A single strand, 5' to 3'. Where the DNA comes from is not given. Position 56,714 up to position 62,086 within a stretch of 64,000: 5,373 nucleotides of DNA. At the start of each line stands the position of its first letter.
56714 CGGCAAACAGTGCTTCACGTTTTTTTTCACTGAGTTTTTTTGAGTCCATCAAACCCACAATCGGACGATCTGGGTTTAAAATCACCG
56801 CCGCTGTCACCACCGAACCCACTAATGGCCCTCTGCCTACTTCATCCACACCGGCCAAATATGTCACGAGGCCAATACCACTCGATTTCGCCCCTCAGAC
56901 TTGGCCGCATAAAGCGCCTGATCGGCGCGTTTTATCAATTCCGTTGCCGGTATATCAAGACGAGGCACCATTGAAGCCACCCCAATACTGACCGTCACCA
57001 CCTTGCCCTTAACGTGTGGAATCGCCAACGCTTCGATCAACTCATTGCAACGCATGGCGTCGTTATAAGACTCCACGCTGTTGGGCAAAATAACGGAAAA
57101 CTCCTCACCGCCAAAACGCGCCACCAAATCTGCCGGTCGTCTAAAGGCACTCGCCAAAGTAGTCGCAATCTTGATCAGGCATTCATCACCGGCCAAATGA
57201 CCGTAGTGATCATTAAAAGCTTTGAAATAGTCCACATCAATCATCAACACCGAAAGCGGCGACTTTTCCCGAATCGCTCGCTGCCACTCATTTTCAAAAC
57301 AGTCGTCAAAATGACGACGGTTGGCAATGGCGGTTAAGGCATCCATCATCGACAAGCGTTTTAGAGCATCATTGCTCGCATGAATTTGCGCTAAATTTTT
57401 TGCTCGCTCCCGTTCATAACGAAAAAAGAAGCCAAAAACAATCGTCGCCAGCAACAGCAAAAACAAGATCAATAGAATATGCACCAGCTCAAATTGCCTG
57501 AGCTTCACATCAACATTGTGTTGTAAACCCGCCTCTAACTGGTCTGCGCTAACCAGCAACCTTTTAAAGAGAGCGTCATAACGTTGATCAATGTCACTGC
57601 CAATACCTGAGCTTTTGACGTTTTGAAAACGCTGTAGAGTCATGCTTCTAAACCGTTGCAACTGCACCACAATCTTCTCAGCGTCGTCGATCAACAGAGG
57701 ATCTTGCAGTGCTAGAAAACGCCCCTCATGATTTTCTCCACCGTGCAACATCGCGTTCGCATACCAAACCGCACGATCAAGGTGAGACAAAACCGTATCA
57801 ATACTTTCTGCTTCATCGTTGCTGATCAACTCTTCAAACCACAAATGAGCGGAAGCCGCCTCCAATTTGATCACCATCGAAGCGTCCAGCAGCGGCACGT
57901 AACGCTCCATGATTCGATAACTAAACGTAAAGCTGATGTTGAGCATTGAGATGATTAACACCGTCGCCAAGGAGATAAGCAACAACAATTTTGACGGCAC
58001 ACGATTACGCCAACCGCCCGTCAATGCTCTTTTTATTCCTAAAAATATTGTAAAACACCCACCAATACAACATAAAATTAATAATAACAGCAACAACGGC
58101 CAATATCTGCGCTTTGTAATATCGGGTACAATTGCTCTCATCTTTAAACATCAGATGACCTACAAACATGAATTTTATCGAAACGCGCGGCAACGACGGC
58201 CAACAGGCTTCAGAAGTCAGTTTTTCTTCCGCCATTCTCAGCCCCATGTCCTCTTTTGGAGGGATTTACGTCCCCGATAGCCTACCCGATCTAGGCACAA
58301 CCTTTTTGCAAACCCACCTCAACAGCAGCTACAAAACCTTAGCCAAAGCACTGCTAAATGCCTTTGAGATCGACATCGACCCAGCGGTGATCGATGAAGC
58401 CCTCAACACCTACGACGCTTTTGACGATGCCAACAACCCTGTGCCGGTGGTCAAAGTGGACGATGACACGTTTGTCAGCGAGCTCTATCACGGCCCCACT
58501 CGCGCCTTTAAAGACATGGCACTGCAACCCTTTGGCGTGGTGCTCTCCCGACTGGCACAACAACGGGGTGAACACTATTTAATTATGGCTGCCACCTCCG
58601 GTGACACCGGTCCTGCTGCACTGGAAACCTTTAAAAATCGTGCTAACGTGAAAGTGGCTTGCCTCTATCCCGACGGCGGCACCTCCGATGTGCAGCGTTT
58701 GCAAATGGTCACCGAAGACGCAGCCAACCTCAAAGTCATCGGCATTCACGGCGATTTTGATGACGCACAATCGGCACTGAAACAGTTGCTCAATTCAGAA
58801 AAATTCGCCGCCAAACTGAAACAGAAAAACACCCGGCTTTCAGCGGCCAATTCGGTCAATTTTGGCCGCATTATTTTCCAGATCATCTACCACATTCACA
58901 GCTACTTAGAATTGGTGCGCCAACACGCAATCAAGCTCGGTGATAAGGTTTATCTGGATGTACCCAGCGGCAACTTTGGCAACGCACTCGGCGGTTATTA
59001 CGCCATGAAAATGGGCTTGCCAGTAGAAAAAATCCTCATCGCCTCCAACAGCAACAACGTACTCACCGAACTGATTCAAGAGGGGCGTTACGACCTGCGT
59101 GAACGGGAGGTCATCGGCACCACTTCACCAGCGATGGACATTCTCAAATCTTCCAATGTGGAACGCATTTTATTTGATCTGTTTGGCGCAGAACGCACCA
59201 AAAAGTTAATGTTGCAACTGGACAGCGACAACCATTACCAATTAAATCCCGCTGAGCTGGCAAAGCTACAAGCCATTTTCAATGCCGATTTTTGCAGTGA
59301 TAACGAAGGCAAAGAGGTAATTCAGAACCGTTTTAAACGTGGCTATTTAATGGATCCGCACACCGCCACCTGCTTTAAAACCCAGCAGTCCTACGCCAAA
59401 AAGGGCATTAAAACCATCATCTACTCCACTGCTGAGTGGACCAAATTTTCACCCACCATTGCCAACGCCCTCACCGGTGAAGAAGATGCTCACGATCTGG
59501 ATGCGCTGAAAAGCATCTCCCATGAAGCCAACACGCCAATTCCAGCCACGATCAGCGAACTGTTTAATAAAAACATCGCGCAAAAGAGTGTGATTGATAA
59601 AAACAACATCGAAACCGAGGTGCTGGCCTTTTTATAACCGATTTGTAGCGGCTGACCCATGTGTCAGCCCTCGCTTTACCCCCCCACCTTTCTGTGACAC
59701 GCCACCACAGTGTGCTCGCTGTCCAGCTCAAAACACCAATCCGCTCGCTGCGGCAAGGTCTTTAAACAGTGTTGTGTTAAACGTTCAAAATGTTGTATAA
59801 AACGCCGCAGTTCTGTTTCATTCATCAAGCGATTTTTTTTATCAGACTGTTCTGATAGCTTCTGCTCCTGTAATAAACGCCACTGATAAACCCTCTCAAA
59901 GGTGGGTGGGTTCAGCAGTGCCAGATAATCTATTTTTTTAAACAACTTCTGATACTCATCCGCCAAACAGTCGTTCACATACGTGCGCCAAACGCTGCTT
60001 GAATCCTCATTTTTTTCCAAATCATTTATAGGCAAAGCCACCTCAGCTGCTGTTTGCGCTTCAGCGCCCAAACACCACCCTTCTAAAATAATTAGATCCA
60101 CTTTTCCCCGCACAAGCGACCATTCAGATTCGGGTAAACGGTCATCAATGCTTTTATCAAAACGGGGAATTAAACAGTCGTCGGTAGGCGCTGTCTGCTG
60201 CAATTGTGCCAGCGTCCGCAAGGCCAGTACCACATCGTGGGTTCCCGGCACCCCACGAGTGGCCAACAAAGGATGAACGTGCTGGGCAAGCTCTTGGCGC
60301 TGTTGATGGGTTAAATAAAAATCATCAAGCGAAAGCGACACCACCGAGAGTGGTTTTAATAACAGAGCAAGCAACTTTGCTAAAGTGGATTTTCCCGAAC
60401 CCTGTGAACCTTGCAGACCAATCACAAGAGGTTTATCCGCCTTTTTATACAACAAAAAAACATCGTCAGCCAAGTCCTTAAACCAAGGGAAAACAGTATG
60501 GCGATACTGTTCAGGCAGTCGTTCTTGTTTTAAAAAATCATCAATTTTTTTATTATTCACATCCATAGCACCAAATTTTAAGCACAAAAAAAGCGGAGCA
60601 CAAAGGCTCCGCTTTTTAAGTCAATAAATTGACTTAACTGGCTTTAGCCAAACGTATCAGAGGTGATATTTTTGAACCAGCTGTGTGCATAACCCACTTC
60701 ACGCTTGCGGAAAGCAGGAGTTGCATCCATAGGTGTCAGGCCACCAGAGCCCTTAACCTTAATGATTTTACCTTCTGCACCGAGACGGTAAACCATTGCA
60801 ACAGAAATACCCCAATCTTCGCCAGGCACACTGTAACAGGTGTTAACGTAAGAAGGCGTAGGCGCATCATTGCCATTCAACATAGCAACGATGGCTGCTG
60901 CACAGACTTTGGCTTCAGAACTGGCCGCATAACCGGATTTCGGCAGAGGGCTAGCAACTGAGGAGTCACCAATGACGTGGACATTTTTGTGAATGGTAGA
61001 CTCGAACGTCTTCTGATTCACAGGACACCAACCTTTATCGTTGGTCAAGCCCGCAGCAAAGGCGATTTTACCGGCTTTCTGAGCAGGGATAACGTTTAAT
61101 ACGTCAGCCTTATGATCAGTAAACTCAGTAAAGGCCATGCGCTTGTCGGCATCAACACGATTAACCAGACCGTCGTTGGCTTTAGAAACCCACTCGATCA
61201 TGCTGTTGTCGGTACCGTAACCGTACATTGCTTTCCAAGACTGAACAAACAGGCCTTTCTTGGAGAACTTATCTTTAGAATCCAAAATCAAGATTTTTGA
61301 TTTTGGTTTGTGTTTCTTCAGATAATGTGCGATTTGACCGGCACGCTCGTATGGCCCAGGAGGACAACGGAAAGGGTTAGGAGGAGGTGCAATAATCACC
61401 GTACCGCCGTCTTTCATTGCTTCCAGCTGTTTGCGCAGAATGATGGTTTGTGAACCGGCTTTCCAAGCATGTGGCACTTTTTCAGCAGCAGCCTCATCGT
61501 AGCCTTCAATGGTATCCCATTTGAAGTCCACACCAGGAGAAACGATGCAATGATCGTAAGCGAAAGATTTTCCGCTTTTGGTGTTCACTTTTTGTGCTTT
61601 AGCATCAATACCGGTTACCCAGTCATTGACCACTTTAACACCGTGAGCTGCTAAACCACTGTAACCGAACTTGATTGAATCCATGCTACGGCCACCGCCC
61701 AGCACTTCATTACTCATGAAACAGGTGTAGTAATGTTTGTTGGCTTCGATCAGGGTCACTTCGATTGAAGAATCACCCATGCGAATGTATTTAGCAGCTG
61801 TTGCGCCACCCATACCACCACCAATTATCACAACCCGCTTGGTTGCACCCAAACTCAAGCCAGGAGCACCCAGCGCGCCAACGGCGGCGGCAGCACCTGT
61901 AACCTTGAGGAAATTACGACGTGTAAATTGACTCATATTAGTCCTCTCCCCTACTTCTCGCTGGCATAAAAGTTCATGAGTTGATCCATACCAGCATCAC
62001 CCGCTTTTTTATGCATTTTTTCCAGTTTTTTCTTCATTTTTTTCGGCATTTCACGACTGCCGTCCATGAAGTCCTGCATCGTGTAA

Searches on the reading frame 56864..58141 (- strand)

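Call 68: search_protein_families(library=pfam, proteins=[window:56864-58141:-], max_evalue=0.00001)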
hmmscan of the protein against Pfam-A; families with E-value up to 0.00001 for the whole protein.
window:56864-58141:- (425 aa): 1 family
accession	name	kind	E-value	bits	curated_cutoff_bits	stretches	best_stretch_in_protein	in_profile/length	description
PF00990.26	GGDEF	-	3e-48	164.1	23.8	1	265-420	2-161/161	Diguanylate cyclase, GGDEF domain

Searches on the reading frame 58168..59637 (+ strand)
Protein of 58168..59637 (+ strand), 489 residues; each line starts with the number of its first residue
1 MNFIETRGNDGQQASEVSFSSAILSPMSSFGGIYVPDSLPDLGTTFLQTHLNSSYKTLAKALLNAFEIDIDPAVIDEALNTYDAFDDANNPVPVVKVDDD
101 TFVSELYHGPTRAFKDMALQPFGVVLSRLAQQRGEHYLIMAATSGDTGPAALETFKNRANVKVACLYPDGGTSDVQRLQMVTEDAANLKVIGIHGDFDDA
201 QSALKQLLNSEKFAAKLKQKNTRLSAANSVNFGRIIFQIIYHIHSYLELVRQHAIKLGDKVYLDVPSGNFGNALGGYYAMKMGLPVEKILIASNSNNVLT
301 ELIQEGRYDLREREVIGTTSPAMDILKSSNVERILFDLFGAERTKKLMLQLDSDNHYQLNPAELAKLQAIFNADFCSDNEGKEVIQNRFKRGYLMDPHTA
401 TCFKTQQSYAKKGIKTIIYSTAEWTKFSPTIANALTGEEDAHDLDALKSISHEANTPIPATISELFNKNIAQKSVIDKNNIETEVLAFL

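Call 68: search_protein_families(library=pfam, proteins=[window:58168-59637:+], max_evalue=0.00001)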
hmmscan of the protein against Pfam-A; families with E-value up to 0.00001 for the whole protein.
window:58168-59637:+ (489 aa): 2 families
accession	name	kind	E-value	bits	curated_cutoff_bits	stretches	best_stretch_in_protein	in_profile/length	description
PF00291.31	PALP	-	3.9e-11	43.3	35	1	106-339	29-234/295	Pyridoxal-phosphate dependent enzyme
PF14821.11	Thr_synth_N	-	7.2e-09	36.1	25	1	3-73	2-69/79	Threonine synthase N terminus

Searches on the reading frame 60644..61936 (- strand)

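Call 68: search_protein_families(library=pfam, proteins=[window:60644-61936:-], max_evalue=0.00001)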
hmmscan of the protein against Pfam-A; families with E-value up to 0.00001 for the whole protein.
window:60644-61936:- (430 aa): 4 families
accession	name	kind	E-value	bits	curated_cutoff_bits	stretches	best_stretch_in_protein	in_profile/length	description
PF21706.3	FCSD_central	-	4.7e-48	162.5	27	1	164-284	1-116/116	Sulfide dehydrogenase [flavocytochrome c] flavoprotein chain, central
PF09242.17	FCSD-flav_bind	-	8.2e-27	93.8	26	1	359-429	1-71/71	Flavocytochrome c sulphide dehydrogenase, flavin-binding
PF07992.20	Pyr_redox_2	-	1.1e-14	55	26.1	1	34-148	2-121/291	Pyridine nucleotide-disulphide oxidoreductase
PF10518.14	TAT_signal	-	6.6e-06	26.2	22.7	1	4-23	2-21/21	TAT (twin-arginine translocation) pathway signal sequence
